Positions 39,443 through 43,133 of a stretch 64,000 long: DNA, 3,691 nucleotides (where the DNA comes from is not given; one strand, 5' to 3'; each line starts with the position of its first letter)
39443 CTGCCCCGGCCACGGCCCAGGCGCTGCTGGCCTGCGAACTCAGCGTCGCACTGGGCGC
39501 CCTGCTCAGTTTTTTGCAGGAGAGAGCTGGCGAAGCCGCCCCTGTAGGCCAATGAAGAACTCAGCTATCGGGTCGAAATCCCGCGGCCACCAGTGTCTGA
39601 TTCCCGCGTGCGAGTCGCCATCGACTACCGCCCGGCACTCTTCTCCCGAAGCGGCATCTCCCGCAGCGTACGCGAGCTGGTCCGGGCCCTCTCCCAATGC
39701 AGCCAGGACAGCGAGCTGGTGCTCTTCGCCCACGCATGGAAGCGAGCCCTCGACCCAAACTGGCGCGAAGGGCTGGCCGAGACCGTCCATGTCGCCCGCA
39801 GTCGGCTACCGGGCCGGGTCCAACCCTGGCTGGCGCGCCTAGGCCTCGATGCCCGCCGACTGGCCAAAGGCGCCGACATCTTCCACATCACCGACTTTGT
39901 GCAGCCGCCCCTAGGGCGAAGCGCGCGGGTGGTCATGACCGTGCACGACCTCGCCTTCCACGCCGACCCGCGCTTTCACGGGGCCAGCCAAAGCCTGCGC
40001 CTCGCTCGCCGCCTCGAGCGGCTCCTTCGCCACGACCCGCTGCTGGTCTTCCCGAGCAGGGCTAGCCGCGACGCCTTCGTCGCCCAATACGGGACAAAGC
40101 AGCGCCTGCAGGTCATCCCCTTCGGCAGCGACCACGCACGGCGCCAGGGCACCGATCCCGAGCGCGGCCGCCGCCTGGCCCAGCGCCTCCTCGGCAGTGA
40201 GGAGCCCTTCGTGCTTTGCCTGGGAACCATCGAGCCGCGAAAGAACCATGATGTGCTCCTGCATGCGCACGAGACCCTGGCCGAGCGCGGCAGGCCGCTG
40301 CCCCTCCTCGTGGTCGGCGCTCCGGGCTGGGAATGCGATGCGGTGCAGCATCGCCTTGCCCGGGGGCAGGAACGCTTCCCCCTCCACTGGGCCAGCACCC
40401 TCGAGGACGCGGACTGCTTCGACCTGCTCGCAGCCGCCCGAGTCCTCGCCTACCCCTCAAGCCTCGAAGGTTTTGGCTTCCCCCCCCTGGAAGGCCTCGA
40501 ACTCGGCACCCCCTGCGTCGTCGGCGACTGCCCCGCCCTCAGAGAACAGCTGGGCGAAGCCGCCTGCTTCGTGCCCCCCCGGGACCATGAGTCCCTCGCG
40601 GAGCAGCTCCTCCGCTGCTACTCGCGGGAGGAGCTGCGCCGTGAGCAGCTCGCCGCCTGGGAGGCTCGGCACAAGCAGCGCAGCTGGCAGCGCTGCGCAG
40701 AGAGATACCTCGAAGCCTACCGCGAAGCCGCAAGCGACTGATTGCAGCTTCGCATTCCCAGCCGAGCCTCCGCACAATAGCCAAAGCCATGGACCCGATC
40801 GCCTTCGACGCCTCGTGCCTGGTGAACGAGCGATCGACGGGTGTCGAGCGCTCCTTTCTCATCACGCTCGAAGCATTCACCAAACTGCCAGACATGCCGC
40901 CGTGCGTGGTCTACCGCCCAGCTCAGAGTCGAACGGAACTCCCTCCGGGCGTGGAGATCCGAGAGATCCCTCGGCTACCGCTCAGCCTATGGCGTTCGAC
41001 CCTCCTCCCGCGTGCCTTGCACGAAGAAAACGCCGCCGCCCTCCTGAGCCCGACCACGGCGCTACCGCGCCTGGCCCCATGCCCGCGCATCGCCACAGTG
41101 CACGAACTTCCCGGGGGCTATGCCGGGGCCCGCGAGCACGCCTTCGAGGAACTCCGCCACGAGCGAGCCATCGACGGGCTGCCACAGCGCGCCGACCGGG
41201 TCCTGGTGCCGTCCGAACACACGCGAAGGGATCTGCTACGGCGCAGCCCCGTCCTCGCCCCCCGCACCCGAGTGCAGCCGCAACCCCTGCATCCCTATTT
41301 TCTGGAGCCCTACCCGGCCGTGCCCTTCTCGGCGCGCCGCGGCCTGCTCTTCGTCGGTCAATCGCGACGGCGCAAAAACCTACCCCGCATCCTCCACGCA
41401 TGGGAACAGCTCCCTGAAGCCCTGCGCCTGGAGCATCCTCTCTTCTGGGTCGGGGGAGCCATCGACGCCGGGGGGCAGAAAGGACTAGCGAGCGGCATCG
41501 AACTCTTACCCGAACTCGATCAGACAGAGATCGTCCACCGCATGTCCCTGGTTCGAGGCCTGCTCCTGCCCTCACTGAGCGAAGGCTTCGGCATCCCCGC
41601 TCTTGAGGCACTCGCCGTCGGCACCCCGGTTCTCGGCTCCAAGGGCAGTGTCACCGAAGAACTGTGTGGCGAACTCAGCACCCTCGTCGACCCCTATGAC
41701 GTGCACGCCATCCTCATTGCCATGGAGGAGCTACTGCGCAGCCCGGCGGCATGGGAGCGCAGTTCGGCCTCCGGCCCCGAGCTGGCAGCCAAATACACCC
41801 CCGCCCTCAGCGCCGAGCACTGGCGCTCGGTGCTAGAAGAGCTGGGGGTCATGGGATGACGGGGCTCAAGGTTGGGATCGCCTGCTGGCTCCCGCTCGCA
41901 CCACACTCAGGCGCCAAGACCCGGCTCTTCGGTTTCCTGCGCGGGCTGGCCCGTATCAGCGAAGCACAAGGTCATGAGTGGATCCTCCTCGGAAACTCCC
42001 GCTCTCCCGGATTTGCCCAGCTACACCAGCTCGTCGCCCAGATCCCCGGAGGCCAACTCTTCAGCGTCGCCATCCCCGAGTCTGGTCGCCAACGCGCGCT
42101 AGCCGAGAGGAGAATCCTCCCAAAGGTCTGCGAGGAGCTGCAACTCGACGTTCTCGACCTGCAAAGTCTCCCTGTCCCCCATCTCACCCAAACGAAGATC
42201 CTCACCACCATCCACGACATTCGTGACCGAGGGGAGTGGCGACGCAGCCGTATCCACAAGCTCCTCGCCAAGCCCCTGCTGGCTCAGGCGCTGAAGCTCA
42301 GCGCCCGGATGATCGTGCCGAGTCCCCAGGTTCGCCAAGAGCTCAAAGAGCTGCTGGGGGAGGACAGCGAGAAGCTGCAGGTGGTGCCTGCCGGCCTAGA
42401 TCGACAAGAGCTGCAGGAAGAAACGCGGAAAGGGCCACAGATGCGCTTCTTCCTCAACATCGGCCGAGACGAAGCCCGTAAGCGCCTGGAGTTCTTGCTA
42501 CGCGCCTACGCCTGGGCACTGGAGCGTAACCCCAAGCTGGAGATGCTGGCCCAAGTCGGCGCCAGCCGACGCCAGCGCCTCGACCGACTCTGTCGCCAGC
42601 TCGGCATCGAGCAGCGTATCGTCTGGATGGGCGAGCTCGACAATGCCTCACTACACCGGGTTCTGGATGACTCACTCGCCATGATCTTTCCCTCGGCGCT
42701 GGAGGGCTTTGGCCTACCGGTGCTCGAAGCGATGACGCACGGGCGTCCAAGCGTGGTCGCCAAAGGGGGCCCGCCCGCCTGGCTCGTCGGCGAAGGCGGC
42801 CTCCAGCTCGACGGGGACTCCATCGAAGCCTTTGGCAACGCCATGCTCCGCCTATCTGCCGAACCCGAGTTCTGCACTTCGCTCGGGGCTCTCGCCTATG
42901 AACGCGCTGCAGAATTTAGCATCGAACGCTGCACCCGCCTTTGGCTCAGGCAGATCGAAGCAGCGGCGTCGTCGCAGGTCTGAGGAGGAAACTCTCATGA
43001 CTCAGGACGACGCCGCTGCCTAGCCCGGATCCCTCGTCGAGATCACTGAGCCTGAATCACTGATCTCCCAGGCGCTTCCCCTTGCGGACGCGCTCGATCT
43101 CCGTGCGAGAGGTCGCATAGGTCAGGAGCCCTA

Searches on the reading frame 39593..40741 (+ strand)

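Call 78: search_protein_families(library=pfam, proteins=[window:39593-40741:+], max_evalue=0.0001)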
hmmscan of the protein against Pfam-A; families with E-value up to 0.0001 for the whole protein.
window:39593-40741:+ (382 aa): 5 families
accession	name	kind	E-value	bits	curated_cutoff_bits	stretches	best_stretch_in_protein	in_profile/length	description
PF00534.26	Glycos_transf_1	-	3.8e-21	75.8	26.4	1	199-351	10-164/172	Glycosyl transferases group 1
PF13692.12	Glyco_trans_1_4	-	3.9e-20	73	27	1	205-344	2-141/142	Glycosyl transferases group 1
PF13439.12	Glyco_transf_4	-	1.3e-13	51.7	28.5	1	20-183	2-170/170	Glycosyltransferase Family 4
PF20706.3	GT4-conflict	-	2e-12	47.2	26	1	196-344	193-356/385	Family 4 Glycosyltransferase in conflict systems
PF13579.12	Glyco_trans_4_4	-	2.2e-10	41.6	29.7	1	20-178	1-158/158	Glycosyl transferase 4-like domain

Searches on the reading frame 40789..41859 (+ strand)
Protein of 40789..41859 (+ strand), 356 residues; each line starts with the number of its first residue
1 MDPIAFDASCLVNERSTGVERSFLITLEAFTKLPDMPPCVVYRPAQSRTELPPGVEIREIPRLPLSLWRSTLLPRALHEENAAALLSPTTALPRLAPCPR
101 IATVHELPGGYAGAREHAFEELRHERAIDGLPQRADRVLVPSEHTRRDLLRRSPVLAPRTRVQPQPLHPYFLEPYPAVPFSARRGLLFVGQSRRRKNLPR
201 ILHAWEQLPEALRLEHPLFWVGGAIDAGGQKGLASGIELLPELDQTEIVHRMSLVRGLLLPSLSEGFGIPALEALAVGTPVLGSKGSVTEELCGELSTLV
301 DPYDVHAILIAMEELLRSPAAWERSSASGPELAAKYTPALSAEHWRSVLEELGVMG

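Call 78: search_protein_families(library=pfam, proteins=[window:40789-41859:+], max_evalue=0.0001)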
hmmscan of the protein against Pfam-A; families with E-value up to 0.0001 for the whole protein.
window:40789-41859:+ (356 aa): 4 families
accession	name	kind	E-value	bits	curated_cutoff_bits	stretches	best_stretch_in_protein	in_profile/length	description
PF00534.26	Glycos_transf_1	-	1e-16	61.4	26.4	1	186-320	18-160/172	Glycosyl transferases group 1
PF13692.12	Glyco_trans_1_4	-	4.3e-13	50.2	27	1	184-317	2-141/142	Glycosyl transferases group 1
PF13439.12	Glyco_transf_4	-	1.8e-06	28.5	28.5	1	50-164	41-163/170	Glycosyltransferase Family 4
PF20706.3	GT4-conflict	-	3.2e-06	26.8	26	1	244-287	271-314/385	Family 4 Glycosyltransferase in conflict systems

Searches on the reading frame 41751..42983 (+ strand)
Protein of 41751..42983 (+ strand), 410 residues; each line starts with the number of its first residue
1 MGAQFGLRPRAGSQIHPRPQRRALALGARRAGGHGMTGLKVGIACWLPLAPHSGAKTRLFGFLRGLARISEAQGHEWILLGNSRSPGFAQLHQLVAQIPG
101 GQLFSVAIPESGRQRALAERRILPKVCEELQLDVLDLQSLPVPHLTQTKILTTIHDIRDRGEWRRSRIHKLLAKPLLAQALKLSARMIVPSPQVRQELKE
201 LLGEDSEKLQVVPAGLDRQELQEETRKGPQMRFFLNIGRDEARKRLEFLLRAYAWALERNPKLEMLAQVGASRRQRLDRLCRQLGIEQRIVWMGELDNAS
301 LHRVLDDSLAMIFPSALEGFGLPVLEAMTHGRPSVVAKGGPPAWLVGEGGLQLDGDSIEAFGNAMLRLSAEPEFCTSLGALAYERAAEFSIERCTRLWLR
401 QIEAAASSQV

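Call 78: search_protein_families(library=pfam, proteins=[window:41751-42983:+], max_evalue=0.0001)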
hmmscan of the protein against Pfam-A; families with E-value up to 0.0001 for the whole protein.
window:41751-42983:+ (410 aa): 5 families
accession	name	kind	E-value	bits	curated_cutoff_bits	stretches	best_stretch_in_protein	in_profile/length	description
PF00534.26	Glycos_transf_1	-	4.3e-20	72.4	26.4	1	217-384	1-171/172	Glycosyl transferases group 1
PF13692.12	Glyco_trans_1_4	-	1.6e-18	67.8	27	1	234-369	4-140/142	Glycosyl transferases group 1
PF13439.12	Glyco_transf_4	-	1.4e-11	45.2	28.5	1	60-219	9-169/170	Glycosyltransferase Family 4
PF20706.3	GT4-conflict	-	9.4e-08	31.9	26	1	192-337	155-311/385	Family 4 Glycosyltransferase in conflict systems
PF13579.12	Glyco_trans_4_4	-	4.2e-06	27.6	29.7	1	64-215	8-158/158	Glycosyl transferase 4-like domain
